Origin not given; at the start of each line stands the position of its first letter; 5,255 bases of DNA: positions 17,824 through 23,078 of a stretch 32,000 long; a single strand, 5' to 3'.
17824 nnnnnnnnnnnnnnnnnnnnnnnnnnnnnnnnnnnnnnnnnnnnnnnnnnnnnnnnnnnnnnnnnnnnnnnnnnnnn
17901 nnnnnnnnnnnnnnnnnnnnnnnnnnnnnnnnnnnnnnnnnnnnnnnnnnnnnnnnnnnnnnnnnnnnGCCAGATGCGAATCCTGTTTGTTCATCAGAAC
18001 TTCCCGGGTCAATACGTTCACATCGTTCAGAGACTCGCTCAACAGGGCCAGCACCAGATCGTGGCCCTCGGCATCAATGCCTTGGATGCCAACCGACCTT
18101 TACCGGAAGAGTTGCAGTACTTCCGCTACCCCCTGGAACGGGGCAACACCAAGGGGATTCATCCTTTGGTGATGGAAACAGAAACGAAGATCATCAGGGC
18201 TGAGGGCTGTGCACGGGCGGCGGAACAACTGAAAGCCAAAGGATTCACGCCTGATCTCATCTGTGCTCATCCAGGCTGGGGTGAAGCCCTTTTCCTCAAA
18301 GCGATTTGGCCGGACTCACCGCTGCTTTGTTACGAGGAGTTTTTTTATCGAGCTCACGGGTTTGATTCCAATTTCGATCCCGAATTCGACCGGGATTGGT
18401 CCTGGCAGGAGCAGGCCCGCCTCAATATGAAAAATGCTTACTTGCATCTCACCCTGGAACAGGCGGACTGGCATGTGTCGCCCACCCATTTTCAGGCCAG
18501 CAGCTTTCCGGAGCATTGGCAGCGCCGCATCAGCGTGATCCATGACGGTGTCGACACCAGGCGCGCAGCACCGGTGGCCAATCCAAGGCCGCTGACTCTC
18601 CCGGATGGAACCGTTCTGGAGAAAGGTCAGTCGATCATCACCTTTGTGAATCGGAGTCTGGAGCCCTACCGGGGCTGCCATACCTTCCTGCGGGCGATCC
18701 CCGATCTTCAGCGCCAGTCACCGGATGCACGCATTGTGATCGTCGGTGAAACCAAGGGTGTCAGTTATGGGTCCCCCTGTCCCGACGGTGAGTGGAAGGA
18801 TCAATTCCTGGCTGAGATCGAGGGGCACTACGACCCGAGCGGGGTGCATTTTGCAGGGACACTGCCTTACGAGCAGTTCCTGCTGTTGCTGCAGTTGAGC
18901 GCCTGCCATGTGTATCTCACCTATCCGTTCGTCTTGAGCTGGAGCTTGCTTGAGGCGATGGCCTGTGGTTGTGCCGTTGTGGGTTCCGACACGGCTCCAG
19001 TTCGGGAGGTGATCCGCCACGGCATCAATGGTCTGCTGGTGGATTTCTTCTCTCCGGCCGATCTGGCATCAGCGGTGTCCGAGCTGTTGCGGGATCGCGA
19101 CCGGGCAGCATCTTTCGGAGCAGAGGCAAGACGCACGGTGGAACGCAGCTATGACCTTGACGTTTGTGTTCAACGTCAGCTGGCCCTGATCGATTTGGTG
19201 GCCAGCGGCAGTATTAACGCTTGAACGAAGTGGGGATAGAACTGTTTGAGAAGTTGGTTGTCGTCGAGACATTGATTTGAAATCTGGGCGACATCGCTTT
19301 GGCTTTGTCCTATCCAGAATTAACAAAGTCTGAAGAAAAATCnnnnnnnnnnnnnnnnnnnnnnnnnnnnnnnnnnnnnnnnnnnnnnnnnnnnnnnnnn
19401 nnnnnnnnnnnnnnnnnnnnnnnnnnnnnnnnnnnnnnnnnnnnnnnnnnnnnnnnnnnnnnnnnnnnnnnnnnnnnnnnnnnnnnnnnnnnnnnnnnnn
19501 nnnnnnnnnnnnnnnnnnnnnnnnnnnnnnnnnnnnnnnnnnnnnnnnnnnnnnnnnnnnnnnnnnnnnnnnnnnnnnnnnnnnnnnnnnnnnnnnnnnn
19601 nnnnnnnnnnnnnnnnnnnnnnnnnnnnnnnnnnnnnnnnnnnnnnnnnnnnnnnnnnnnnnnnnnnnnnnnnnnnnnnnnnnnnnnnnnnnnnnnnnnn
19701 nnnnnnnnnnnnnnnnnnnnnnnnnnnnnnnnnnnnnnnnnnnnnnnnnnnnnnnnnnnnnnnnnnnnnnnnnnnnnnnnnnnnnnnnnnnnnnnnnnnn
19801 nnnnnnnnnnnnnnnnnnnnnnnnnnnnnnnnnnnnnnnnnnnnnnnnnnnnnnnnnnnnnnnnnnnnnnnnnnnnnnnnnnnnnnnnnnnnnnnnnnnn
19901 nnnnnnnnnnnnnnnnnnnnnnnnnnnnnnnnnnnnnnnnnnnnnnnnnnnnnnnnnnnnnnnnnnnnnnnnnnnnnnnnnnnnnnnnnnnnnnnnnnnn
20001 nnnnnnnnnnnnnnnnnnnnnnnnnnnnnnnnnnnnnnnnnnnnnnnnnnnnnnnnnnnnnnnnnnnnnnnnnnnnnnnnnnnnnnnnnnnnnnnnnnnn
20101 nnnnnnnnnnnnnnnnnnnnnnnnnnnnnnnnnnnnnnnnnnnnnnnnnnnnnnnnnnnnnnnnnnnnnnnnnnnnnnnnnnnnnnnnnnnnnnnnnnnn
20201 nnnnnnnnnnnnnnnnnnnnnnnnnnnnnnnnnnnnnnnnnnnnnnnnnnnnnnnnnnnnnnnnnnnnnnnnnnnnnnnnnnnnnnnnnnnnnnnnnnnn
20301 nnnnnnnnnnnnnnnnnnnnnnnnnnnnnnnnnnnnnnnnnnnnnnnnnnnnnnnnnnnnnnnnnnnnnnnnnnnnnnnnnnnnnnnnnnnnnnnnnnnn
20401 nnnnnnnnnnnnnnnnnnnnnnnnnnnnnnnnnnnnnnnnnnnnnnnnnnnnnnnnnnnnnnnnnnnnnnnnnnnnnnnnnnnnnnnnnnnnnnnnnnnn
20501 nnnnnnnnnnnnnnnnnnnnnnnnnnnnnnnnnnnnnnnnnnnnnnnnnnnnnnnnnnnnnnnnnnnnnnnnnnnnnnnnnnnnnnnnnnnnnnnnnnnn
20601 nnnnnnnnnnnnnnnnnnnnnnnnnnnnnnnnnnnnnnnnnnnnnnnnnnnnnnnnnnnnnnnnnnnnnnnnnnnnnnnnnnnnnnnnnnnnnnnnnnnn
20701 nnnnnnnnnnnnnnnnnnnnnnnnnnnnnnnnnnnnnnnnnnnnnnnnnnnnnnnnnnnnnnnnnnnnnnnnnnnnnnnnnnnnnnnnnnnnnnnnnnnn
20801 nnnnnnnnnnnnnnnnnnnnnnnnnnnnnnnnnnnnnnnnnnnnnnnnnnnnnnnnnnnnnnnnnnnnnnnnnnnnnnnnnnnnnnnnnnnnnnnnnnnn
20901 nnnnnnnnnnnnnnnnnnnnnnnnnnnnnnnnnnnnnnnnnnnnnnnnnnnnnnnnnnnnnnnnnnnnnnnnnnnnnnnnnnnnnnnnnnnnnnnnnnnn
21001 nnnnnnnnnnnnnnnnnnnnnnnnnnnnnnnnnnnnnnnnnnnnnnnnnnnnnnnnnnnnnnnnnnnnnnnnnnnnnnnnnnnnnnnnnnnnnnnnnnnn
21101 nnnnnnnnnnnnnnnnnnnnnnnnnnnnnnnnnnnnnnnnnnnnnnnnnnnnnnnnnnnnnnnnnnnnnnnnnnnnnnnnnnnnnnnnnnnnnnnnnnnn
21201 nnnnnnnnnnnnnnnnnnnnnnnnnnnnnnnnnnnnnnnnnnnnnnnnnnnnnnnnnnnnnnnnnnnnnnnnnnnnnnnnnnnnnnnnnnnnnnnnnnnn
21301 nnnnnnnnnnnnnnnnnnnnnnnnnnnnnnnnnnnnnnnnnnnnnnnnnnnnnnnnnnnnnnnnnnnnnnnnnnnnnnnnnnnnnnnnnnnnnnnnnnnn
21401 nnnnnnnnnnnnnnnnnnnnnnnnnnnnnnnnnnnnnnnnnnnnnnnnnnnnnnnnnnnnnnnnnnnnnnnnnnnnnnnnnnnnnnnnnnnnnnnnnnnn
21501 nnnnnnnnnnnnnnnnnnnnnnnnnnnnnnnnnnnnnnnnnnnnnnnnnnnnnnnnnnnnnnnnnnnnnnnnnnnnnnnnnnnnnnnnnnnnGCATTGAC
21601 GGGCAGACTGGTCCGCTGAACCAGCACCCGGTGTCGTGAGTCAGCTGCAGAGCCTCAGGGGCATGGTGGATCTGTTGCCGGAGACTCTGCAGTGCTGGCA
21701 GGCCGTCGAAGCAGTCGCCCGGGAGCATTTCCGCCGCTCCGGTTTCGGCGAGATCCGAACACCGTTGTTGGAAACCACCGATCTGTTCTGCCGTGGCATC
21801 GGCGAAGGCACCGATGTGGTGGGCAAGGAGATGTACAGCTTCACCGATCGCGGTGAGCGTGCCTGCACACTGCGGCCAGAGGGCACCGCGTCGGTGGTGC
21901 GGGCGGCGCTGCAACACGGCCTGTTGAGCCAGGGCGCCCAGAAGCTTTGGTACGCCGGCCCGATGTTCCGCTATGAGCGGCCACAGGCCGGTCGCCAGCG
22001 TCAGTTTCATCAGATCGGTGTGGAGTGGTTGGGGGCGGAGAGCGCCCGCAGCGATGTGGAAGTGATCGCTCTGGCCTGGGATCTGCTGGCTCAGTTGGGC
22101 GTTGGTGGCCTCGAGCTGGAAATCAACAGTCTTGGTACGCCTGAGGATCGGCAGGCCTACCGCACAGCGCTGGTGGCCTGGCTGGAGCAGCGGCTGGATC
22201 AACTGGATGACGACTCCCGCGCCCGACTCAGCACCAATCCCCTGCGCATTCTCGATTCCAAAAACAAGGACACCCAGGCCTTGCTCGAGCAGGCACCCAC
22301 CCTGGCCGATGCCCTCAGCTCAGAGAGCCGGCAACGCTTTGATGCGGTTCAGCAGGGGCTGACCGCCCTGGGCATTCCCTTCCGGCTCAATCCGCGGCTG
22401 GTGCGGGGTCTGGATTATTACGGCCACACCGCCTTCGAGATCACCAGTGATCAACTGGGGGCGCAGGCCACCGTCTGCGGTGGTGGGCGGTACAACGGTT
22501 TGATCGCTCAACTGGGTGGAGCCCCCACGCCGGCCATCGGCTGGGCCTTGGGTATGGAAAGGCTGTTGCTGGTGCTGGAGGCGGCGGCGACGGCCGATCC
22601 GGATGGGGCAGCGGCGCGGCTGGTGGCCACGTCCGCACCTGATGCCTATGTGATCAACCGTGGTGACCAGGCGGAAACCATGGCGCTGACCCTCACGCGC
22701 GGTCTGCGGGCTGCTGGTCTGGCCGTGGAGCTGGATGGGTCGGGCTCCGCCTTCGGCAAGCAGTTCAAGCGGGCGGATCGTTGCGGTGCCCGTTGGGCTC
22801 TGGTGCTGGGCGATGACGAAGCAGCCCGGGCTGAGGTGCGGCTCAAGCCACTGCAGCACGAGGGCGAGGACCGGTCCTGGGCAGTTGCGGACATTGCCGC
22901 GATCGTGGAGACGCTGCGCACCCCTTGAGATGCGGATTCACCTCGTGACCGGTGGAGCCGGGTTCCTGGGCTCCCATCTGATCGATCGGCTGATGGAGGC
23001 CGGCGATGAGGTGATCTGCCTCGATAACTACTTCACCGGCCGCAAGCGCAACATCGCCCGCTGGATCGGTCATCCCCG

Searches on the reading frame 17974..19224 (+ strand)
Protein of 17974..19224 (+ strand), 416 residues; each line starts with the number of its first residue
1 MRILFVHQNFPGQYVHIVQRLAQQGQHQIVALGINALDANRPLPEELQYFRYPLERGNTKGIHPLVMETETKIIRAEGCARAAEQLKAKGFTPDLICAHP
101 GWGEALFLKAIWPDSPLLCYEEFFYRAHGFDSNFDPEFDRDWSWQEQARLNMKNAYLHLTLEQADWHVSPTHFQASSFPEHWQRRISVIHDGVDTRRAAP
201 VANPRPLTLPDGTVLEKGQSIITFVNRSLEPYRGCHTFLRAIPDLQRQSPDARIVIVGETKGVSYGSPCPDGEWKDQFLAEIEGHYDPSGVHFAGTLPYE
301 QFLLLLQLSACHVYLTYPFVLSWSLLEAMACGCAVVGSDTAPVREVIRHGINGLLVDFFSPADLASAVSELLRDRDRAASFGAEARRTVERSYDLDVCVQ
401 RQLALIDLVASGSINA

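Call 3: search_protein_families(library=pfam, proteins=[window:17974-19224:+], max_evalue=1)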
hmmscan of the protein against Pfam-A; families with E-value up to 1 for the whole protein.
window:17974-19224:+ (416 aa): 5 families
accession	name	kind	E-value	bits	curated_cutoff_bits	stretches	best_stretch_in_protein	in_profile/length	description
PF12000.14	Glyco_trans_4_3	-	1.4e-56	191.3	25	1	27-197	3-167/168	Glycosyl transferase family 4 group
PF00534.26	Glycos_transf_1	-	8.4e-27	94.2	26.4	1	215-387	11-171/172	Glycosyl transferases group 1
PF13692.12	Glyco_trans_1_4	-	2.3e-20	73.7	27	1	221-374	3-142/142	Glycosyl transferases group 1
PF13524.12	Glyco_trans_1_2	-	1.4e-10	41.7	25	1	244-398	8-138/144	Glycosyl transferase-like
PF13439.12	Glyco_transf_4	-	6.3e-05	23.5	28.5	1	16-197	10-170/170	Glycosyltransferase Family 4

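Call 4: search_protein_families(library=ncbifam, proteins=[window:17974-19224:+], max_evalue=0.01)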
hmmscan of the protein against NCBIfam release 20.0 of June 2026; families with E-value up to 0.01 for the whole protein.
window:17974-19224:+ (416 aa): 18 families
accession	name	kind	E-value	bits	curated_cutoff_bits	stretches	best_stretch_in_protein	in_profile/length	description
NF041876.1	EPS_EpsE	equivalog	3.8e-23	82.3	400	1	180-396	182-383/389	exopolysaccharide biosynthesis GT4 family glycosyltransferase EpsE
TIGR04063.1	stp3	hypoth_equivalog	1.3e-15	57.2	442.05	1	184-401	180-387/397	TIGR04063 family PEP-CTERM/XrtA system glycosyltransferase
TIGR04047.1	MSMEG_0565_glyc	hypoth_equivalog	1.2e-14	54.2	259.85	1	161-395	136-360/373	MSMEG_0565 family glycosyltransferase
TIGR02149.1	glgA_Coryne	subfamily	2.9e-14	53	302.4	1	178-404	163-385/391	glycogen synthase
TIGR03088.1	stp2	hypoth_equivalog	6.3e-14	51.8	409.05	1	183-406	159-370/374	TIGR03088 family PEP-CTERM/XrtA system glycosyltransferase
TIGR03449.1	mycothiol_MshA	equivalog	7.2e-14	51.5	462.5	1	183-388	187-383/406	D-inositol-3-phosphate glycosyltransferase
TIGR03999.1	thiol_BshA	equivalog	6.7e-12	45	273.7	1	185-404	168-368/375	N-acetyl-alpha-D-glucosaminyl L-malate synthase BshA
NF053787.1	GlcN_PG_synth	equivalog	1.9e-11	43.5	480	1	325-403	278-353/361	N-acetylglucosaminyl phosphatidylglycerol synthase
TIGR02472.1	sucr_P_syn_N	equivalog_domain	4.2e-10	39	576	1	315-406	349-438/439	sucrose-phosphate synthase, putative, glycosyltransferase domain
NF038229.1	Glyco4_Geo_Pelo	equivalog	2.2e-09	36.8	400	1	180-402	129-329/338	GPMC system family 4 glycosyltransferase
TIGR04157.1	glyco_rSAM_CFB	subfamily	2.7e-08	33.2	400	1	185-400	194-400/406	TIGR04157 family glycosyltransferase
NF038011.1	PelF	equivalog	6.1e-06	25.6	100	1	184-401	280-484/489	GT4 family glycosyltransferase PelF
NF012028.0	PRK15484.1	subfamily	7.3e-06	25.3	618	1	146-400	122-369/380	lipopolysaccharide N-acetylglucosaminyltransferase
TIGR03087.1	stp1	hypoth_equivalog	2.4e-05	23.7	316.65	1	325-405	315-393/397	TIGR03087 family PEP-CTERM/XrtA system glycosyltransferase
NF038295.1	EPS_HpsP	equivalog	4.4e-05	22.6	550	1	208-403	196-381/388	hormogonium polysaccharide biosynthesis glycosyltransferase HpsP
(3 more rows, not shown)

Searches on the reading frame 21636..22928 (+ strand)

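Call 50: search_protein_families(library=pfam, proteins=[window:21636-22928:+], max_evalue=0.00001)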
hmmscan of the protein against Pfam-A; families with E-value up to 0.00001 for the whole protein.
window:21636-22928:+ (430 aa): 4 families
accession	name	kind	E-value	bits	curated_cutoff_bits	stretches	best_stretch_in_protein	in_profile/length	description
PF13393.11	tRNA-synt_His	-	1.7e-46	159.3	25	1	9-310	1-308/308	Histidyl-tRNA synthetase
PF00587.30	tRNA-synt_2b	-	5.8e-12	46.5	29.3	1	67-314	1-175/179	tRNA synthetase class II core domain (G, H, P, S and T)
PF03129.25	HGTP_anticodon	-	1.2e-11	45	21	1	337-424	2-91/94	Anticodon binding domain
PF00152.25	tRNA-synt_2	-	2.5e-06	27.2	25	0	17-132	21-122/308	tRNA synthetases class II (D, K and N)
